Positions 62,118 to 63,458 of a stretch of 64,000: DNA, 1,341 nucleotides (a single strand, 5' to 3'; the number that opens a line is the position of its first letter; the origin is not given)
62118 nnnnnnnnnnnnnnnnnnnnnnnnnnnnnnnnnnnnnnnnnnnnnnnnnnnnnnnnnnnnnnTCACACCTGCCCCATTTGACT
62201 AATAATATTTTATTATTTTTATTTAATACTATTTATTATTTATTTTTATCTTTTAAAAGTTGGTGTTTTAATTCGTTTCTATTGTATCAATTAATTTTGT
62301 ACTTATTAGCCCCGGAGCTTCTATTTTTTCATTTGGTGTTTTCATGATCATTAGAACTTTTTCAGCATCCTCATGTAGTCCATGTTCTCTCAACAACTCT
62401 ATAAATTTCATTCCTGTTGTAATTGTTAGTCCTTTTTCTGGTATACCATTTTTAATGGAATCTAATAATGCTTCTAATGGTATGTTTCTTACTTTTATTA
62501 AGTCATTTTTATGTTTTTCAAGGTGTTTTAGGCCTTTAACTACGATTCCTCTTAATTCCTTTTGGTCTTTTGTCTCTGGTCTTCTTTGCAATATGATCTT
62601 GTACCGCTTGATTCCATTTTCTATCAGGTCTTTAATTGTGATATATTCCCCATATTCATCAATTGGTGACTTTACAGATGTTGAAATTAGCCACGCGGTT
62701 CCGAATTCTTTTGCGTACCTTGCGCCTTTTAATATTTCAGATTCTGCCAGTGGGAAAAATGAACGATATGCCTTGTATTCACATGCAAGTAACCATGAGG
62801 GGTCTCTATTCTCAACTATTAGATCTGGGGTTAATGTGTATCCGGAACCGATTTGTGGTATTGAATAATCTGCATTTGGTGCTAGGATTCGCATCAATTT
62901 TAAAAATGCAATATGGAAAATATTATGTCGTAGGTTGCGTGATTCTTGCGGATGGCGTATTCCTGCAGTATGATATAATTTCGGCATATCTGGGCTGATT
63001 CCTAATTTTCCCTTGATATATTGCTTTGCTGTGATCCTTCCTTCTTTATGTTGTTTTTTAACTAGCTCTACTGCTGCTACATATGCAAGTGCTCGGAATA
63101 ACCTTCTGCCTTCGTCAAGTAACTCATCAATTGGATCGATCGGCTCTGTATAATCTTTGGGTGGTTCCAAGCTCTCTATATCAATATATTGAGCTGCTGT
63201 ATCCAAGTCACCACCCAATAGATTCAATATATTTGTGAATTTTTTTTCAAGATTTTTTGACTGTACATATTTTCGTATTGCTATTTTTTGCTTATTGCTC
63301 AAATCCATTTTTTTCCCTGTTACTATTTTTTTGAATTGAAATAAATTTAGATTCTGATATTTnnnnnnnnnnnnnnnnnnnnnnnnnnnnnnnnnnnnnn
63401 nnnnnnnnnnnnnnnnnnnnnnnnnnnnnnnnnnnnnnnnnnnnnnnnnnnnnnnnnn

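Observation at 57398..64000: Mirror-image convergent operons, each headed by a coiled-coil/winged-helix paralog and each ending in a Roadblock-like protein; they enclose a radical SAM enzyme and two nuclease-like proteins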

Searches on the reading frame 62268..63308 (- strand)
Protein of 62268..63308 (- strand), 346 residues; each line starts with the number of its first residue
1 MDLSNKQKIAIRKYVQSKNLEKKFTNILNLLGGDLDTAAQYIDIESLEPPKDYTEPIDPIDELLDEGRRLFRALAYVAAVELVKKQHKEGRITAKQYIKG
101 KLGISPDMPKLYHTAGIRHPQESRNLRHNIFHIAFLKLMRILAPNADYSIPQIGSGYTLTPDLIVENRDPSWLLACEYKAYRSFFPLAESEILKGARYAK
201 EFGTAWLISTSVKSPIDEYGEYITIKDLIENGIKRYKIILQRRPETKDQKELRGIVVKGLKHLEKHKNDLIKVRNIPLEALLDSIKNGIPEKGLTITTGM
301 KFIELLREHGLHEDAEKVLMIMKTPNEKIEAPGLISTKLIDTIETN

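Call 6: search_protein_families(library=pfam, max_evalue=0.1, proteins=[window:62268-63308:-])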
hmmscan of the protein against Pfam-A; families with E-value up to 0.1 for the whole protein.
window:62268-63308:- (346 aa): 1 family
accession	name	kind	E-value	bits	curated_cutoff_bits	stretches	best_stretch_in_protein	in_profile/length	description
PF18082.7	NAT_N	-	0.06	14.7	27.8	0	56-97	55-94/129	N-acyltransferase N-terminal domain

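Call 7: search_protein_families(library=ncbifam, max_evalue=0.1, proteins=[window:62268-63308:-])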
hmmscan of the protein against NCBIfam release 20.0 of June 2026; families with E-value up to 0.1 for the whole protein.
window:62268-63308:- (346 aa): 0 families

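Call 10: search_protein_families(library=padloc, max_evalue=0.1, proteins=[window:62268-63308:-])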
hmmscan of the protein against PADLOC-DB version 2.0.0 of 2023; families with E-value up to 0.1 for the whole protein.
window:62268-63308:- (346 aa): 0 families

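Call 13: find_encoding_contigs(protein=window:62268-63308:-, flank=10000, max_places=6)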
Protein window:62268-63308:- (346 aa): 4 contigs read that carry it; 3 places shown.
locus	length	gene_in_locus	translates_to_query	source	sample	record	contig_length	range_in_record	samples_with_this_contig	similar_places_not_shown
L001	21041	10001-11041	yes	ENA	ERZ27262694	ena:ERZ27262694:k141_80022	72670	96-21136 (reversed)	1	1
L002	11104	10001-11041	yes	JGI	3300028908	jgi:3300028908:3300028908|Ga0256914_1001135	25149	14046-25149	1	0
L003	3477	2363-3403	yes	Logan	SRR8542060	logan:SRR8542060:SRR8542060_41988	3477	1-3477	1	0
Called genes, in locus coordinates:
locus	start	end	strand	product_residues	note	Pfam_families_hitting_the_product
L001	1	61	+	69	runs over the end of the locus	-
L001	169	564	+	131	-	-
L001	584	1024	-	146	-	-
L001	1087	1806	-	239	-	PF14938:SNAP (faint)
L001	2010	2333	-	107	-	-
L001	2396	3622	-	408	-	PF00368:HMG-CoA_red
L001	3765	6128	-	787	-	PF03030:H_PPase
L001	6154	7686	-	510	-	PF00587:tRNA-synt_2b, PF03129:HGTP_anticodon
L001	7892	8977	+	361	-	-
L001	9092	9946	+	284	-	-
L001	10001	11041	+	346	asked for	-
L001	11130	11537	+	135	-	PF03259:Robl_LC7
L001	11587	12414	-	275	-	PF01978:TrmB (faint)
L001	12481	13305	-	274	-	PF10977:DUF2797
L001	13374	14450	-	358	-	PF04055:Radical_SAM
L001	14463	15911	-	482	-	-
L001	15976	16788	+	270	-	PF01841:Transglut_core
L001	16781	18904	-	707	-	PF01978:TrmB (faint), PF02082:Rrf2 (faint), PF12802:MarR_2 (faint)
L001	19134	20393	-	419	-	PF01545:Cation_efflux, PF16916:ZT_dimer, PF02579:Nitro_FeMo-Co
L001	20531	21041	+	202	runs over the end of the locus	?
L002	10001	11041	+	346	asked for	-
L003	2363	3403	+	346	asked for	-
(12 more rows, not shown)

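Call 14: find_homologous_proteins(query=window:62268-63308:-)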
Query window:62268-63308:- (346 aa): 22 proteins with E <= 0.001 among 3040 candidates.
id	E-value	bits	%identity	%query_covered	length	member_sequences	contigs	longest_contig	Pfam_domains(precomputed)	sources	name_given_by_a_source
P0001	1.0e-225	766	100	100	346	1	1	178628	-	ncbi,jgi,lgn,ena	-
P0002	3.0e-164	564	73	99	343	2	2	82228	-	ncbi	-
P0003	1.8e-105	371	53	99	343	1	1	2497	-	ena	-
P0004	1.9e-79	285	46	93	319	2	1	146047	-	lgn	-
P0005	2.7e-79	285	44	95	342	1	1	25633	-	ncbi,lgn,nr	ncbi:MAG: hypothetical protein EAX95_13680 [Candidatus Thorarchaeota archaeon]|nr:hypothetical prote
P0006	7.2e-79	283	45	95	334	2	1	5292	-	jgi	-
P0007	2.4e-78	282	44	96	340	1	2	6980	-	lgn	-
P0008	3.4e-78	281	44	98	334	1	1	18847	-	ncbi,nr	ncbi:hypothetical protein EU527_13455 [Candidatus Thorarchaeota archaeon]|nr:MAG: hypothetical prote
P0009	1.4e-77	279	44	96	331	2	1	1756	-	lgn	-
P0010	4.5e-75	271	43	96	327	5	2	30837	-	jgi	jgi:hypothetical protein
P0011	2.9e-74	268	43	95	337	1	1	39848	-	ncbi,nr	ncbi:MAG: hypothetical protein HXY34_09085 [Candidatus Thorarchaeota archaeon]|nr:hypothetical prote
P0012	5.1e-73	264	42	96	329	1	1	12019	-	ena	-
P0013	7.4e-73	264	43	96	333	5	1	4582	-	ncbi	-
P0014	1.3e-72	263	44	96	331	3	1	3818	-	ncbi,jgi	ncbi:MAG: hypothetical protein ACW98Y_19190 [Candidatus Thorarchaeota archaeon]|jgi:hypothetical pro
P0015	2.9e-72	262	43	96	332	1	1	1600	-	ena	-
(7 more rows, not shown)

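Call 15: find_encoding_contigs(protein=P0002, flank=10000, max_places=2)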
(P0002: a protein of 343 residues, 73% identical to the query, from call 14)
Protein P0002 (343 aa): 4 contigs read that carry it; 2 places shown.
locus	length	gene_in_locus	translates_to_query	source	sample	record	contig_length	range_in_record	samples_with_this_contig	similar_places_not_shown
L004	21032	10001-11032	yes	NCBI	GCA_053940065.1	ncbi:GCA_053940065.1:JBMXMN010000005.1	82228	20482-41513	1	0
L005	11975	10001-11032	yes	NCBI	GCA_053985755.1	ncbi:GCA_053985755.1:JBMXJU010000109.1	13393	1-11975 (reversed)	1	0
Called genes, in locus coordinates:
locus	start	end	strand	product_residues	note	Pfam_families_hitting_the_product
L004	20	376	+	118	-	PF02452:PemK_toxin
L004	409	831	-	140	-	-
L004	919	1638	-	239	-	-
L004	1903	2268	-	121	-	PF10241:KxDL (weak)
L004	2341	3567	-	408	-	PF00368:HMG-CoA_red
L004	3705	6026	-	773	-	PF03030:H_PPase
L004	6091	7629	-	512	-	PF00587:tRNA-synt_2b, PF03129:HGTP_anticodon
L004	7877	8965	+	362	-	-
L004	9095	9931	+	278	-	-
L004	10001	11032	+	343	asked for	-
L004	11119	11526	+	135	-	PF03259:Robl_LC7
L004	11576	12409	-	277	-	PF01978:TrmB (faint)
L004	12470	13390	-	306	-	PF10977:DUF2797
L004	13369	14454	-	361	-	PF04055:Radical_SAM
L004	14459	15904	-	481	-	-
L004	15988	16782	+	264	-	PF01841:Transglut_core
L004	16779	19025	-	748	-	PF01978:TrmB, PF02082:Rrf2 (faint), PF12802:MarR_2 (faint)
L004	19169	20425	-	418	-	PF01545:Cation_efflux, PF16916:ZT_dimer, PF02579:Nitro_FeMo-Co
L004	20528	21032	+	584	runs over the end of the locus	PF00025:Arf, PF00071:Ras, PF08477:Roc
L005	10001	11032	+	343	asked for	-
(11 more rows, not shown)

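Call 16: find_encoding_contigs(protein=P0004, flank=10000, max_places=2)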
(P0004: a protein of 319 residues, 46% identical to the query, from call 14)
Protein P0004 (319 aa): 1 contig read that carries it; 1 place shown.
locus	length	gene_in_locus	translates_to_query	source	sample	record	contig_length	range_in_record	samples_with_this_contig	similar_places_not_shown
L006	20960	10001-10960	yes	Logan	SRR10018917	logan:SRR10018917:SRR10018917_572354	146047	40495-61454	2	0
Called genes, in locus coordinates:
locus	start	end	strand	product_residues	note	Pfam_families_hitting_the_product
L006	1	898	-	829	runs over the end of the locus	PF01074:Glyco_hydro_38N, PF09261:Alpha-mann_mid, PF07748:Glyco_hydro_38C, PF17677:Glyco_hydro38C2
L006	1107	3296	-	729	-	PF00005:ABC_tran (faint), PF02359:CDC48_N, PF02933:CDC48_2, PF05496:RuvB_N, PF00004:AAA, PF17862:AAA_lid_3, PF00004:AAA, PF17862:AAA_lid_3, +21 more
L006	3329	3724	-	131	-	-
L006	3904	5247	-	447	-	PF21688:FAD-depend_C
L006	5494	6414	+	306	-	PF01428:zf-AN1, PF02163:Peptidase_M50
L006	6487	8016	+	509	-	PF02518:HATPase_c, PF09239:Topo-VIb_trans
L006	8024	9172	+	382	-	PF04406:TP6A_N (weak), PF21180:TOP6A-Spo11_Toprim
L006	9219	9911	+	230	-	-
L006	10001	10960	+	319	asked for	-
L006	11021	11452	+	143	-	PF03259:Robl_LC7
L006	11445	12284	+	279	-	PF04055:Radical_SAM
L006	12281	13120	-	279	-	-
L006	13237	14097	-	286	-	-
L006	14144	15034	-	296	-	PF10977:DUF2797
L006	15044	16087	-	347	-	PF04055:Radical_SAM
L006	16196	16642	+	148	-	-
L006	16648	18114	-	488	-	PF19220:Rod_CreS (faint)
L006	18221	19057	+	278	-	PF01841:Transglut_core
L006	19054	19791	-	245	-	-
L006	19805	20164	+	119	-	-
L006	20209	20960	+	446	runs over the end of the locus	PF00560:LRR_1 (faint), PF12799:LRR_4 (faint), PF13306:LRR_5 (faint), PF13855:LRR_8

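Call 17: find_encoding_contigs(protein=P0011, flank=10000, max_places=2)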
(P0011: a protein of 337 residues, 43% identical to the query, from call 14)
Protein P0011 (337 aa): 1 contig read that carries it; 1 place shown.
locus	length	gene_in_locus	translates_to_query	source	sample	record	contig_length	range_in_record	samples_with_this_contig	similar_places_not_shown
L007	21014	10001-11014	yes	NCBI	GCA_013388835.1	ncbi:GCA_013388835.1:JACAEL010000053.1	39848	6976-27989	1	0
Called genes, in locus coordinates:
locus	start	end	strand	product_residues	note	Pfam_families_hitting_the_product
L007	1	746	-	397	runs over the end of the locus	-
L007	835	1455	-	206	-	PF03367:Zn_ribbon_ZPR1 (weak), PF22794:jr-ZPR1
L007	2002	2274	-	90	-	-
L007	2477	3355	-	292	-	-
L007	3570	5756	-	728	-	PF02359:CDC48_N, PF02933:CDC48_2, PF05496:RuvB_N, PF13191:AAA_16 (weak), PF00004:AAA, PF17862:AAA_lid_3, PF00004:AAA, PF17862:AAA_lid_3, +19 more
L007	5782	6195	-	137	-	-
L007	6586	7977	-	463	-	PF00890:FAD_binding_2 (faint), PF01134:GIDA (faint), PF01266:DAO (faint), PF07992:Pyr_redox_2 (faint), PF21688:FAD-depend_C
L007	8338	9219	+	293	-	PF01428:zf-AN1, PF02163:Peptidase_M50 (weak)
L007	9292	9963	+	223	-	-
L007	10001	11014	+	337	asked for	-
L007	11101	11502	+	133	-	PF03259:Robl_LC7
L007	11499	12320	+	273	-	PF04055:Radical_SAM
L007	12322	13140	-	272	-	-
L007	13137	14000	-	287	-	-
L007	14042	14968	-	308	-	PF10977:DUF2797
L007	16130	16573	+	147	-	-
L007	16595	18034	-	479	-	-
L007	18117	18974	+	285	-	PF01841:Transglut_core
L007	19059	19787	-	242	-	-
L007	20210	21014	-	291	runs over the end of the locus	-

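Call 29: predict_structure(alignment_id=A1)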
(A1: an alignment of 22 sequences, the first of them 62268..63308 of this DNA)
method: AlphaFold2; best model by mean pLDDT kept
length: 346 residues; sequences in the alignment: 22
mean_pLDDT: 88.0   pTM: 0.77
mean pLDDT of the five models: 88.0, 86.4, 85.6, 84.6, 83.5
residues with pLDDT >= 90: 181; 70-90: 153; 50-70: 11; < 50: 1
segments of 3 or more residues with pLDDT < 50: none
pLDDT, mean of each block of 10 residues (from residue 1): 89 95 96 90 79 75 91 95 91 92 92 87 86 95 94 83 94 90 68 93 92 78 90 85 83 84 90 95 94 93 96 93 77 77 72
secondary structure, 60 per line:
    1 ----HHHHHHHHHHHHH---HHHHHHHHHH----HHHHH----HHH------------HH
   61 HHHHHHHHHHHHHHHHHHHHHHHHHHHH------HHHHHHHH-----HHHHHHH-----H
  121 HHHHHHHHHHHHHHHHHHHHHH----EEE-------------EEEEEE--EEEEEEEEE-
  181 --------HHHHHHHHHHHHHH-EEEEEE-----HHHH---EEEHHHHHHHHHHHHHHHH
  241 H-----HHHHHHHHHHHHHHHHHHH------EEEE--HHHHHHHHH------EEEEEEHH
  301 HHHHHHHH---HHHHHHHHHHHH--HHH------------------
elements in order: H5-17 H21-30 H35-39 H59-88 H95-102 H108-114 H120-142 E147-149 E163-168 E171-179 H189-202 E204-209 H215-218 E222-224 H225-241 H247-265 E272-275 H278-286 E293-298 H299-308 H312-323

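Call 53: search_protein_families(library=pfam, max_evalue=0.1, proteins=[L006:11445-12284:+, L006:16196-16642:+, L006:19054-19791:-, L006:19805-20164:+, L006:9219-9911:+, L001:9092-9946:+, L001:7892-8977:+, L006:16648-18114:-, L006:11021-11452:+])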
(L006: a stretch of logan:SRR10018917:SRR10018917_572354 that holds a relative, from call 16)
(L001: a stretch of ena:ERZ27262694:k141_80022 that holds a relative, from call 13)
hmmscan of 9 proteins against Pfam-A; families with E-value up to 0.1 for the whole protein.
L006:11445-12284:+ (279 aa): 3 families
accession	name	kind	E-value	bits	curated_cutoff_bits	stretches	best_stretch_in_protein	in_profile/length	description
PF04055.27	Radical_SAM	-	7.8e-18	65.6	29.5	1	31-214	2-165/166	Radical SAM superfamily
PF13353.11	Fer4_12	-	0.0017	19.1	22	1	34-145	13-114/137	4Fe-4S single cluster domain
PF05853.18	BKACE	-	0.033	14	24.8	1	92-157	53-117/274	beta-keto acid cleavage enzyme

L006:16196-16642:+ (148 aa): 1 family
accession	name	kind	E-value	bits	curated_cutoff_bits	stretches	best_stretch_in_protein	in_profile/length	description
PF25684.1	Mycobacteriophage_Gp53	-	0.059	13.4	27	1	24-88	34-99/200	Mycobacteriophage Gene 53 protein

L006:19054-19791:- (245 aa): 1 family
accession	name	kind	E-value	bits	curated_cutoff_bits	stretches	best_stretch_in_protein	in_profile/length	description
PF12705.13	PDDEXK_1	-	0.0003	21.3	22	1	135-200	111-173/247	PD-(D/E)XK nuclease superfamily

L006:19805-20164:+ (119 aa): 1 family
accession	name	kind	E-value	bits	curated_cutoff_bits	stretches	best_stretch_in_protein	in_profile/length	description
PF11746.14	DUF3303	-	0.0086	16.6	21.2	1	23-96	3-72/92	Domain of unknown function (DUF3303)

L006:9219-9911:+ (230 aa): 6 families
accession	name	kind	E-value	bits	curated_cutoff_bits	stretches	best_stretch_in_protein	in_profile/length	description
PF14362.11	DUF4407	-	0.015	15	31.3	1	18-150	130-254/297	Domain of unknown function (DUF4407)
PF12325.13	TMF_TATA_bd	-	0.021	15.4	29.1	0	70-164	18-114/115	TATA element modulatory factor 1 TATA binding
PF06156.18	YabA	-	0.027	15.5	30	1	11-67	18-74/103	Initiation control protein YabA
PF12841.12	YvrJ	-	0.039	14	29.5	0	84-98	20-34/36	YvrJ protein family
PF01325.25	Fe_dep_repress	-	0.04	14.6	26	0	173-218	11-56/60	Iron dependent repressor, N-terminal DNA binding domain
PF04632.18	FUSC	-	0.04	13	30.9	1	16-136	189-296/660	Fusaric acid resistance protein family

L001:9092-9946:+ (284 aa): 68 families (the best 25 are shown)
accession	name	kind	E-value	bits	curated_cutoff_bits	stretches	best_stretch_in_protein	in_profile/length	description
PF24922.1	ACBP4_C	-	2.4e-06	28.1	31.2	1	29-111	13-98/105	Acyl-CoA-binding domain-containing protein 4-6, C-terminal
PF05266.19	DUF724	-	6.4e-06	26.6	38.4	1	14-138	63-186/188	Protein of unknown function (DUF724)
PF07888.16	CALCOCO1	-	1e-05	25.1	36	1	26-203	45-222/496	Calcium binding and coiled-coil domain (CALCOCO1) like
PF17675.6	APG6_N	-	2e-05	25.5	45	1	77-191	11-127/132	Apg6 coiled-coil region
PF07926.17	TPR_MLP1_2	-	0.00013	22.4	36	1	95-156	56-117/129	TPR/MLP1/MLP2-like protein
PF25764.1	KIF21A_4th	-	0.00014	22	33.1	1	91-193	44-155/183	KIF21A-like domain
PF08614.16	ATG16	-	0.00019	22.1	33.7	1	32-139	73-180/200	Autophagy protein 16 (ATG16)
PF00038.26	Filament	-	0.00026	21.2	40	1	60-185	3-115/313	Intermediate filament protein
PF07200.18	Mod_r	-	0.00045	20.7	30.1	1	24-95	18-88/146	Modifier of rudimentary (Mod(r)) protein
PF05557.18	MAD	-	0.00046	19.2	30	1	25-114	282-371/661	Mitotic checkpoint protein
PF06818.20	Fez1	-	0.0005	21.1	34.4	1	101-199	22-120/199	Fez1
PF00170.26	bZIP_1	-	0.00059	20.3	27.6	1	25-63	25-63/64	bZIP transcription factor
PF04728.18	LPP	-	0.00071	20.3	29.1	1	76-107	1-32/53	Lipoprotein leucine-zipper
PF07989.16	Cnn_1N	-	0.00078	20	28.5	1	38-84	26-73/74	Centrosomin N-terminal motif 1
PF06005.17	ZapB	-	0.00094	20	31.5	1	30-78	8-63/71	Cell division protein ZapB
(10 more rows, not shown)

L001:7892-8977:+ (361 aa): 0 families

L006:16648-18114:- (488 aa): 14 families
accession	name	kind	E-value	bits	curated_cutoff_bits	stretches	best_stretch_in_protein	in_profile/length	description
PF13551.12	HTH_29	-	3.2e-05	24.4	28.1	1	435-472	9-46/64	Winged helix-turn helix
PF10241.14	KxDL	-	8.4e-05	23.2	27.2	0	220-276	24-80/86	Uncharacterized conserved protein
PF15905.10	HMMR_N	-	0.0018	18.3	30.1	1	245-369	179-319/330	Hyaluronan mediated motility receptor N-terminal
PF19220.6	Rod_CreS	-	0.0038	16.8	100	1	219-278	30-89/359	Crescentin, rod domain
PF13384.12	HTH_23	-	0.0087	16.3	24.6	1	426-470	7-49/50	Homeodomain-like domain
PF01527.26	HTH_Tnp_1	-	0.012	16.3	24.1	1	437-465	22-51/75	Transposase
PF10473.14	CENP-F_leu_zip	-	0.012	16.2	34.5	1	219-278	13-72/140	Leucine-rich repeats of kinetochore protein Cenp-F/LEK1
PF13518.12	HTH_28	-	0.015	15.8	25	1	431-472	7-46/52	Helix-turn-helix domain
PF08702.15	Fib_alpha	-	0.021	15.5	29.9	1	170-278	23-129/143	Fibrinogen alpha/beta chain family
PF10779.14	XhlA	-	0.027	15.1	34.7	1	220-257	8-45/67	Haemolysin XhlA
PF06818.20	Fez1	-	0.047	14.6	34.4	0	244-368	45-146/199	Fez1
PF02601.20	Exonuc_VII_L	-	0.065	13.2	35.9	0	301-416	157-268/315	Exonuclease VII, large subunit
PF05701.16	WEMBL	-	0.076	12.2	35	0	167-352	242-430/562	Weak chloroplast movement under blue light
PF04513.17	Baculo_PEP_C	-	0.096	13.2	38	0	158-236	28-98/140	Baculovirus polyhedron envelope protein, PEP, C terminus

L006:11021-11452:+ (143 aa): 1 family
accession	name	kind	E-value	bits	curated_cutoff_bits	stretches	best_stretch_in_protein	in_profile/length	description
PF03259.23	Robl_LC7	-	4.6e-13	49.1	23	1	27-114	3-90/91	Roadblock/LC7 domain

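Call 65: find_related_loci(query=A1, collection=metagenome_contigs, flank=10000)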
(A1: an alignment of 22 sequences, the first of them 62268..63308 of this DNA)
Query A1 (346 aa) in metagenome_contigs; peptide patterns used: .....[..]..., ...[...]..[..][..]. (x = any residue, [..] = any of these).
139 stretches matched a pattern; 50 encode a relative of the query (tblastn E <= 1e-3); 50 distinct loci.
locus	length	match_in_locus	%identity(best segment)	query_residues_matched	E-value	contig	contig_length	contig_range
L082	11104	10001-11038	100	1-346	0e+0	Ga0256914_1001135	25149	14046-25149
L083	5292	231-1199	45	11-340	2e-88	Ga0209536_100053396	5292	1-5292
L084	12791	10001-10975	46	10-341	1e-85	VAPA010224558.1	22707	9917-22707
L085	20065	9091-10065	46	10-341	1e-85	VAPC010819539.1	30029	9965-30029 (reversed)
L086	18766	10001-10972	44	10-340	2e-85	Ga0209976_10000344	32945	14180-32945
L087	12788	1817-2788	44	10-340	2e-85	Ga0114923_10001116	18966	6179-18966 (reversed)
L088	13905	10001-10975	45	10-341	8e-85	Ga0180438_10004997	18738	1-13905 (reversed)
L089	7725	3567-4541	45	10-341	7e-85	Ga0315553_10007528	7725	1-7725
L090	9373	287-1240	43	10-340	3e-84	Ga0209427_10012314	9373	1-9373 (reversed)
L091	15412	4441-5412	45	10-340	1e-83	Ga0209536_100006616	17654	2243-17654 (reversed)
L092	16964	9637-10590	43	10-340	5e-83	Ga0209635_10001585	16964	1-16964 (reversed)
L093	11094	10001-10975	43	10-341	7e-83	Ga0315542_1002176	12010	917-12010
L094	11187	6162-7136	45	10-341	5e-83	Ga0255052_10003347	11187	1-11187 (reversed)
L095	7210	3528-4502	43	10-341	6e-83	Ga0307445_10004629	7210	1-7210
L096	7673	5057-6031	43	10-341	6e-83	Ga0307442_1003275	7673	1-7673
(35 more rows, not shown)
